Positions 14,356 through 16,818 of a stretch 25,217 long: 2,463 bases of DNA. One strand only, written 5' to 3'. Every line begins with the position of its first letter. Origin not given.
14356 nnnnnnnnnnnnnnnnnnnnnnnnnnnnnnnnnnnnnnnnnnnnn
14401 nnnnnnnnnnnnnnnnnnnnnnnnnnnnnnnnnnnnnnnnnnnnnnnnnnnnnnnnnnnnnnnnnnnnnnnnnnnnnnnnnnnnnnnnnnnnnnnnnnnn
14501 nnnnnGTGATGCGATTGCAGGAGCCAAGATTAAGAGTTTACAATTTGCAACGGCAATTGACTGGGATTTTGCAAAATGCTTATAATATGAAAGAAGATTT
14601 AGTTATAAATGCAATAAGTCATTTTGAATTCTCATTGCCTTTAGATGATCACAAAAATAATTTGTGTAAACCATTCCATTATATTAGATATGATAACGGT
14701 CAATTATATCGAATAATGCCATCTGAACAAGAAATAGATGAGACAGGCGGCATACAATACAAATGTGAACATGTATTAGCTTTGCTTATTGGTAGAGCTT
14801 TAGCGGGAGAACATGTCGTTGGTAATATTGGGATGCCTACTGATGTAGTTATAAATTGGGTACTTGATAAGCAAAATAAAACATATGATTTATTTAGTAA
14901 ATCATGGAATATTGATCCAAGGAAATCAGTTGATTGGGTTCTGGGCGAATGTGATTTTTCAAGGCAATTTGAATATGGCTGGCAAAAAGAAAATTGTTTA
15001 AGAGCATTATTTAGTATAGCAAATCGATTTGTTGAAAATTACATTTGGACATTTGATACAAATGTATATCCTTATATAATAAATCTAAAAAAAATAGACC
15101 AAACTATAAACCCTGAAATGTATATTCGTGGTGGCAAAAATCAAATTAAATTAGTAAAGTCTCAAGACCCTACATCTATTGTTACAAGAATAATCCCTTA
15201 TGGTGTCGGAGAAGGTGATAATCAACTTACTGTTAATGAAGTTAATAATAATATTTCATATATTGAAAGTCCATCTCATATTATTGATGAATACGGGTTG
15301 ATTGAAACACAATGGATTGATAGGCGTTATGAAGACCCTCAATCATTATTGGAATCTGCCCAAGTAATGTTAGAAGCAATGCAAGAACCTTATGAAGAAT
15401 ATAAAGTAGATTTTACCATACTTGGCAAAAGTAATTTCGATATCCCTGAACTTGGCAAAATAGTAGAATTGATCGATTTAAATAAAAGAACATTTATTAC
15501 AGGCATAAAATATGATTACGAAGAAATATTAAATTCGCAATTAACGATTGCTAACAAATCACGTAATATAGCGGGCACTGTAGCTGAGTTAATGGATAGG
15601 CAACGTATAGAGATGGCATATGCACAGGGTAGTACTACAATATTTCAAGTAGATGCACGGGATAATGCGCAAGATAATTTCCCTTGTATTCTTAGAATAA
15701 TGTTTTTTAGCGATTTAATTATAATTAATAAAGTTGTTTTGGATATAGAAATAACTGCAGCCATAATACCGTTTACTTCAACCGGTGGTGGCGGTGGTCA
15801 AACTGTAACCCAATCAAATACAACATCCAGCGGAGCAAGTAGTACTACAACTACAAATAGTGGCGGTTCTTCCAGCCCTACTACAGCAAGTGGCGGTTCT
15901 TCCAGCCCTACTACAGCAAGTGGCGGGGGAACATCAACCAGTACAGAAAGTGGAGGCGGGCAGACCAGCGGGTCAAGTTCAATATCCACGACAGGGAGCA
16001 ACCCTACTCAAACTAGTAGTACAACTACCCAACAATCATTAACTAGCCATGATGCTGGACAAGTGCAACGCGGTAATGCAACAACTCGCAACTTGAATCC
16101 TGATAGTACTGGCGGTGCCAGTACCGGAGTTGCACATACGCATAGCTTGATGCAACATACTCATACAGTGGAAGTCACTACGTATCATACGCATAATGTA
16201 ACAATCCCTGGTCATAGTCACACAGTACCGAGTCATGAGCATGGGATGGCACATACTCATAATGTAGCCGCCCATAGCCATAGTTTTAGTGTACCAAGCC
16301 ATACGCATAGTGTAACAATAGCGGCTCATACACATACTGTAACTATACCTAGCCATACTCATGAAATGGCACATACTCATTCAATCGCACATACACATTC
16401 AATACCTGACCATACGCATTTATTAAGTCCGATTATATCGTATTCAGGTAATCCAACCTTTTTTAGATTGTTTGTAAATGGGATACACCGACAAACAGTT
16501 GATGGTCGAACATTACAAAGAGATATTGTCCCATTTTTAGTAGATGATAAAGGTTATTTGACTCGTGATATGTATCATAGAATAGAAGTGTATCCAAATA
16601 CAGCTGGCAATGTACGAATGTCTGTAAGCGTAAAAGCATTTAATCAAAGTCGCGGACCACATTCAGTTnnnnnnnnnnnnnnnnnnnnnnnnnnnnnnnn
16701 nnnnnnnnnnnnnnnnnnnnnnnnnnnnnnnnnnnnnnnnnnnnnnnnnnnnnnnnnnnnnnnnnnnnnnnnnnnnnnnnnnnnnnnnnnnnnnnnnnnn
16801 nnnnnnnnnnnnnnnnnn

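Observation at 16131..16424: Tal C-terminus carries about 13 tandem H-x-H motifs behind a Ser/Thr/Gly linker: candidate metal-loaded beta-helical needle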

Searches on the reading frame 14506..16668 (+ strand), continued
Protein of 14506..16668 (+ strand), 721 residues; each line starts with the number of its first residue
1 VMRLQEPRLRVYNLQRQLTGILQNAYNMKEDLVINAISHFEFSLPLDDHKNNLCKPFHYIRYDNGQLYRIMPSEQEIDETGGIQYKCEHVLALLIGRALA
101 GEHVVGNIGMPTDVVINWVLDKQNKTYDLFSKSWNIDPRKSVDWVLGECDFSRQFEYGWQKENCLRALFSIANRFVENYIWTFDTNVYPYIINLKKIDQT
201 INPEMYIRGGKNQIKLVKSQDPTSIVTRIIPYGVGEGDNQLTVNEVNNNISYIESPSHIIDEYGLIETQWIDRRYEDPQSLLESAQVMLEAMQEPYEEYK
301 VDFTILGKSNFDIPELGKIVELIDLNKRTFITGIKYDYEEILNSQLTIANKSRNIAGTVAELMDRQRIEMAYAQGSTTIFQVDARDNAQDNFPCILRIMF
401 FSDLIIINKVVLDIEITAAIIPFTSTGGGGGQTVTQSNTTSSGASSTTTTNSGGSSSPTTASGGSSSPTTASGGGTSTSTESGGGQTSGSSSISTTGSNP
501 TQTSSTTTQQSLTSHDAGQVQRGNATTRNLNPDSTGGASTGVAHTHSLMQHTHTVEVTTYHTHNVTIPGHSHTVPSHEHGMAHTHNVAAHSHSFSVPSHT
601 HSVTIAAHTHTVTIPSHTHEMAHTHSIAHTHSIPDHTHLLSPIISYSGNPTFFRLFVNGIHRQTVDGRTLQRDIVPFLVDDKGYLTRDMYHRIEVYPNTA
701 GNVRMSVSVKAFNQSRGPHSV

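Call 75: fold_search(model_id=the predicted structure, library=pdb)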
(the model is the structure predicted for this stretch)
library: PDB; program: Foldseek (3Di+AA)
matches with E <= 10: 201; with E <= 0.001: 50
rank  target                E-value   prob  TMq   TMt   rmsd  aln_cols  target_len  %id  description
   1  9m7n_A                5.2e-19  1.00  0.37  0.45   7.6       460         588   15  Cryo-EM structure of bacteriophage NF5 tail-associated lysin (released 2025-12-17)
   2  9j1k_L                6.5e-17  1.00  0.36  0.64   6.3       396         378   12  Tip region of monocin (released 2025-01-08)
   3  3gs9                  3.7e-16  1.00  0.32  0.64   6.6       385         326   16  Crystal structure of prophage tail protein gp18 (NP_465809.1) from Listeria monocytogenes EGD-e at 1.70 A resolution (released 2009-04-14)
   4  6v8i_AE               7.7e-15  1.00  0.38  0.65   5.5       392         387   12  Composite atomic model of the Staphylococcus aureus phage 80alpha baseplate (released 2020-03-04)
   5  8v3w_H                4.9e-14  1.00  0.33  0.40   5.5       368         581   10  CryoEM Structure of Diffocin - precontracted - Baseplate - focused refinement on triplex region (released 2024-08-28)
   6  7b5h_AJ               9.9e-14  1.00  0.34  0.41   5.7       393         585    9  Cryo-EM structure of the contractile injection system base plate from Anabaena PCC7120 (released 2022-02-23)
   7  9qgm_8A               3.3e-13  1.00  0.30  0.39   8.0       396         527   13  Cryo-EM structure of the PlPVC1 central spike, 3-fold symmetrized (C3), in extended state (released 2025-10-29)
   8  9h4p_BD               4.3e-13  1.00  0.34  0.26  24.2       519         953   12  Tail of full Haloferax tailed virus 1 (released 2025-08-27)
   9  7aef_q                5.0e-13  1.00  0.34  0.41   5.0       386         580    9  Cryo-EM structure of an extracellular contractile injection system in marine bacterium Algoriphagus machipongonensis,  (released 2022-02-23)
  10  7q5p_A                6.6e-13  1.00  0.32  0.36   6.2       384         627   13  Structure of VgrG1 from Pseudomonas protegens. (released 2021-12-15)
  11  6j0m_A                3.7e-12  1.00  0.33  0.43   9.1       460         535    9  Cryo-EM Structure of an Extracellular Contractile Injection System, PVC baseplate in extended state (reconstructed wit (released 2019-04-10)
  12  9gtr_q                6.1e-12  1.00  0.34  0.38   9.1       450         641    9  Cryo-EM structure of a contractile injection system in Streptomyces coelicolor, the baseplate complex in extended stat (released 2025-06-18)
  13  8fqc_C1               7.2e-12  1.00  0.30  0.58   6.9       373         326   10  Structure of baseplate with receptor binding complex of Agrobacterium phage Milano (released 2024-01-31)
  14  3cdd_C                1.0e-11  1.00  0.35  0.71   4.5       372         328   11  Crystal structure of prophage MuSo2, 43 kDa tail protein from Shewanella oneidensis (released 2008-03-11)
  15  3d37_A                1.5e-11  1.00  0.33  0.67   5.1       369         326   10  The crystal structure of the tail protein from Neisseria meningitidis MC58 (released 2008-07-08)
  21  1wru                  5.1e-11  1.00  0.32  0.65   5.4       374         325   10  Structure of central hub elucidated by X-ray analysis of gene product 44; baseplate component of bacteriophage Mu (released 2005-09-20)
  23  3cdd_B                7.0e-11  1.00  0.33  0.67   5.3       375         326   11  Crystal structure of prophage MuSo2, 43 kDa tail protein from Shewanella oneidensis (released 2008-03-11)
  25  3cdd_D                1.2e-10  1.00  0.34  0.67   5.1       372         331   11  Crystal structure of prophage MuSo2, 43 kDa tail protein from Shewanella oneidensis (released 2008-03-11)
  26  3cdd_F                3.8e-10  1.00  0.33  0.67   5.4       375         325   11  Crystal structure of prophage MuSo2, 43 kDa tail protein from Shewanella oneidensis (released 2008-03-11)
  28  3cdd_A                1.4e-09  1.00  0.33  0.67   5.1       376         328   11  Crystal structure of prophage MuSo2, 43 kDa tail protein from Shewanella oneidensis (released 2008-03-11)
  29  3cdd_E                1.4e-09  1.00  0.32  0.67   5.6       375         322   11  Crystal structure of prophage MuSo2, 43 kDa tail protein from Shewanella oneidensis (released 2008-03-11)
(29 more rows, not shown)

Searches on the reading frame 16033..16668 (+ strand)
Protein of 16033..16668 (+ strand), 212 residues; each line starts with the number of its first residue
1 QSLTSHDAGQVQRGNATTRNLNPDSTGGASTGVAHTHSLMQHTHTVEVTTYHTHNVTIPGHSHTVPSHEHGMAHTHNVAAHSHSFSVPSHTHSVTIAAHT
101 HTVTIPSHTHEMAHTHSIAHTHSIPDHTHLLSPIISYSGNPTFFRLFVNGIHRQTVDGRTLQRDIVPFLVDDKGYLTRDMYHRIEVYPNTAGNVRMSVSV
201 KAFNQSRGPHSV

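Call 17: find_homologous_proteins(query=window:16033-16668:+, max_evalue=0.001)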
Query window:16033-16668:+ (212 aa): 29 proteins with E <= 0.001 among 399 candidates.
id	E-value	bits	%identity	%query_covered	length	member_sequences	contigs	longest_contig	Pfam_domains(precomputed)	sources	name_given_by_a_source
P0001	7.4e-22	96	43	59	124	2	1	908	-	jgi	jgi:hypothetical protein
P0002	2.9e-21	94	44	75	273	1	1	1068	-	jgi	jgi:hypothetical protein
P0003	1.3e-18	86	36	88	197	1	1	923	-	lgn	-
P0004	1.4e-15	76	36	83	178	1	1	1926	-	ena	-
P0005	1.8e-15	75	31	79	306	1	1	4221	-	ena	-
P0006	2.0e-15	75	36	80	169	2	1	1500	-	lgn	-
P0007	4.3e-15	74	34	71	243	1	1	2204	-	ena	-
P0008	5.8e-15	74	36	60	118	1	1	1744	-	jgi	jgi:hypothetical protein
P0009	2.6e-14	72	38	75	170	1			-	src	-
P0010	9.3e-13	66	34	83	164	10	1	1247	-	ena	-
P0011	5.0e-12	64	37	63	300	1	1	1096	-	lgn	-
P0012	8.3e-12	63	30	61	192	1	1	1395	-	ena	-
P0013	1.2e-11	63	35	76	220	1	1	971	-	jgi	jgi:hypothetical protein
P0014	1.9e-11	62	32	81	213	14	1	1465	-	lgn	-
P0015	3.7e-11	61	32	97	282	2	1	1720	-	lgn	-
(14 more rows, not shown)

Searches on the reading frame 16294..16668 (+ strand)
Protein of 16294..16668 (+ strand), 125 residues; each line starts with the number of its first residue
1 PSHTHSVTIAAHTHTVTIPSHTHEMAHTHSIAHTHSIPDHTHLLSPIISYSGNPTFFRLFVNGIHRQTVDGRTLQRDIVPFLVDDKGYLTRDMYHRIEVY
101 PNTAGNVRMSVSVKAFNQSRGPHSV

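Call 30: search_solved_structures(query=A1, max_evalue=10, show_alignments=4)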
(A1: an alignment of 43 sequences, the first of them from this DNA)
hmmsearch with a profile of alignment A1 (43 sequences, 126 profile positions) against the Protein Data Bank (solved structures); distinct sequences matched with E-value up to 10: 2.
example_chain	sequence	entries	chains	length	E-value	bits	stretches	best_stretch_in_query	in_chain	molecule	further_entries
8kec_A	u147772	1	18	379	4e-05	27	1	3-50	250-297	Long tail fiber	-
2xgf_A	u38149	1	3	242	0.0002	24.8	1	4-39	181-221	LONG TAIL FIBER PROTEIN P37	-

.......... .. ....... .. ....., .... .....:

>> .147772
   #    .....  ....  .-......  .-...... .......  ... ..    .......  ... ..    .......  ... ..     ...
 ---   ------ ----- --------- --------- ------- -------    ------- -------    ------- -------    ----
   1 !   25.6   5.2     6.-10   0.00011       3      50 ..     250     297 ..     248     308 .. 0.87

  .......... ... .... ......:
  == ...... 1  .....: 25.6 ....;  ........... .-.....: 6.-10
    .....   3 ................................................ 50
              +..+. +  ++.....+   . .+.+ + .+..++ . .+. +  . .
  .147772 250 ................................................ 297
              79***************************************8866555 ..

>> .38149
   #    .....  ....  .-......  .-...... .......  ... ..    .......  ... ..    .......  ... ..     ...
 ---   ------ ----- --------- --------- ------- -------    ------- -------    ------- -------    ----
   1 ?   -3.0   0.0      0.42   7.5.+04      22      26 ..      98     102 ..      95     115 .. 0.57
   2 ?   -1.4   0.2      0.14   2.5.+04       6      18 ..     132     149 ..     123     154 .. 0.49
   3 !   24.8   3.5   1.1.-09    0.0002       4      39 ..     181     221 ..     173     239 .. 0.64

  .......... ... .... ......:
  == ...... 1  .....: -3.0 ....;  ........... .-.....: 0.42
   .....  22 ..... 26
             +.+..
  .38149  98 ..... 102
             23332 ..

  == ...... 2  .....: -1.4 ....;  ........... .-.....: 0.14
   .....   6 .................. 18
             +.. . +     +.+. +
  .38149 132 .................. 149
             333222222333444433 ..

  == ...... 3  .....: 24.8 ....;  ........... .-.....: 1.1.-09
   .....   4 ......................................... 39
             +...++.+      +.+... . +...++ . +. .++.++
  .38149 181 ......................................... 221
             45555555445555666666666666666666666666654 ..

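Call 39: predict_structure(alignment_id=A1)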
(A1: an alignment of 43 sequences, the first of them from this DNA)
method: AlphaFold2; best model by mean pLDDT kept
length: 125 residues; sequences in the alignment: 43
mean_pLDDT: 79.1   pTM: 0.53
mean pLDDT of the five models: 79.1, 78.9, 77.9, 76.8, 76.3
residues with pLDDT >= 90: 42; 70-90: 38; 50-70: 42; < 50: 3
segments of 3 or more residues with pLDDT < 50: none
pLDDT, mean of each block of 10 residues (from residue 1): 54 59 68 76 70 94 97 94 88 92 93 70 68
secondary structure, 60 per line:
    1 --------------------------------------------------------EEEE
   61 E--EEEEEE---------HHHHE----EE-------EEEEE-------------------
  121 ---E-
elements in order: E57-61 E64-69 H79-82 E97-101

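Call 67: search_protein_representatives(alignment_id=A1)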
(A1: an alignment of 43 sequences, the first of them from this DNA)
Query: 43 sequences, 126 profile positions. Proteins with E-value up to 0.001 (for the whole library): 1125; up to 1e-10: 525; up to 1e-30: 85. The best 150 are listed.
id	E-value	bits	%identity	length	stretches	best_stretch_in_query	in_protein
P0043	9.9e-61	219.7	-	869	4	2-123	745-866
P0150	3.0e-53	195.5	-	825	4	2-124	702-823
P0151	8.2e-53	194.1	-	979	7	2-124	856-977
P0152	1.1e-50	187.2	-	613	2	3-126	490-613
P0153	1.5e-49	183.6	-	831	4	2-124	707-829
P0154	5.0e-49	181.9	-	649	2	2-126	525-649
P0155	1.9e-48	180.0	-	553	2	2-124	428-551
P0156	4.5e-48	178.8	-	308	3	3-124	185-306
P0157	1.1e-46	174.3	-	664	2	2-124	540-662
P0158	1.6e-46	173.8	-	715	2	2-126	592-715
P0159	1.7e-46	173.7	-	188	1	3-126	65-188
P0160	4.2e-46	172.4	-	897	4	2-123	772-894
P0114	5.7e-46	172.0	-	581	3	2-125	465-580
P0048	1.5e-44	167.3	-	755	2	3-125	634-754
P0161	1.8e-44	167.1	-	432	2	3-123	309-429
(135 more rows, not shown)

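Call 78: fold_search(model_id=the predicted structure, library=viral)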
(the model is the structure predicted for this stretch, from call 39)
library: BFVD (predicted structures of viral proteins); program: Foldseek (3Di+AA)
matches with E <= 10: 95; with E <= 0.001: 0
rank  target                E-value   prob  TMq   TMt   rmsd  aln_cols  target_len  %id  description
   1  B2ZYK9                6.9e-01  0.23  0.22  0.26   8.7        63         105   16  Uncharacterized protein [Ralstonia phage phiRSL1]
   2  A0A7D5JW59            7.4e-01  0.23  0.22  0.35   8.0        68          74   10  (no name in the UniProt tables at hand)
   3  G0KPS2                7.4e-01  0.15  0.27  0.16  11.7        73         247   16  Hemagglutinin (Fragment) [Influenza A virus (A/mallard/Quebec/16479/2005(H12))]
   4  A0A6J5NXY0            1.0e+00  0.06  0.13  0.17  14.0        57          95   23  Uncharacterized protein [uncultured Caudovirales phage]
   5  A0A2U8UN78            1.7e+00  0.08  0.14  0.22   6.4        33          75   15  Uncharacterized protein [Streptomyces phage FlowerPower]
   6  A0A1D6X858            1.9e+00  0.15  0.16  0.20   4.6        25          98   16  Putative fibronectin, type III containing protein [Bacillus phage PBC4]
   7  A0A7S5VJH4            2.0e+00  0.09  0.14  0.12   6.7        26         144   23  (no name in the UniProt tables at hand)
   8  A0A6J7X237            2.1e+00  0.08  0.15  0.16   2.9        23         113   30  Uncharacterized protein [uncultured Caudovirales phage]
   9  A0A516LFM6            2.1e+00  0.02  0.12  0.03  13.6        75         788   23  (no name in the UniProt tables at hand)
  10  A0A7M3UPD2            2.3e+00  0.04  0.20  0.03  23.1       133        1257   14  Uncharacterized protein [Pyramimonas orientalis virus]
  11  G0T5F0                2.4e+00  0.11  0.16  0.08   6.1        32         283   22  Uncharacterized protein [Wiseana iridescent virus]
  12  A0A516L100            2.4e+00  0.04  0.22  0.05  19.7        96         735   20  (no name in the UniProt tables at hand)
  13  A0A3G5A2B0            2.6e+00  0.16  0.15  0.09   2.0        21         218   24  Uncharacterized protein [Harvfovirus sp.]
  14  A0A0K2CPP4            2.6e+00  0.07  0.15  0.02  13.0        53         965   15  LamG-like jellyroll fold domain-containing protein [Brevibacillus phage SecTim467]
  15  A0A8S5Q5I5            2.8e+00  0.20  0.25  0.11   5.5        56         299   18  Uncharacterized protein [Siphoviridae sp. ctrzs15]
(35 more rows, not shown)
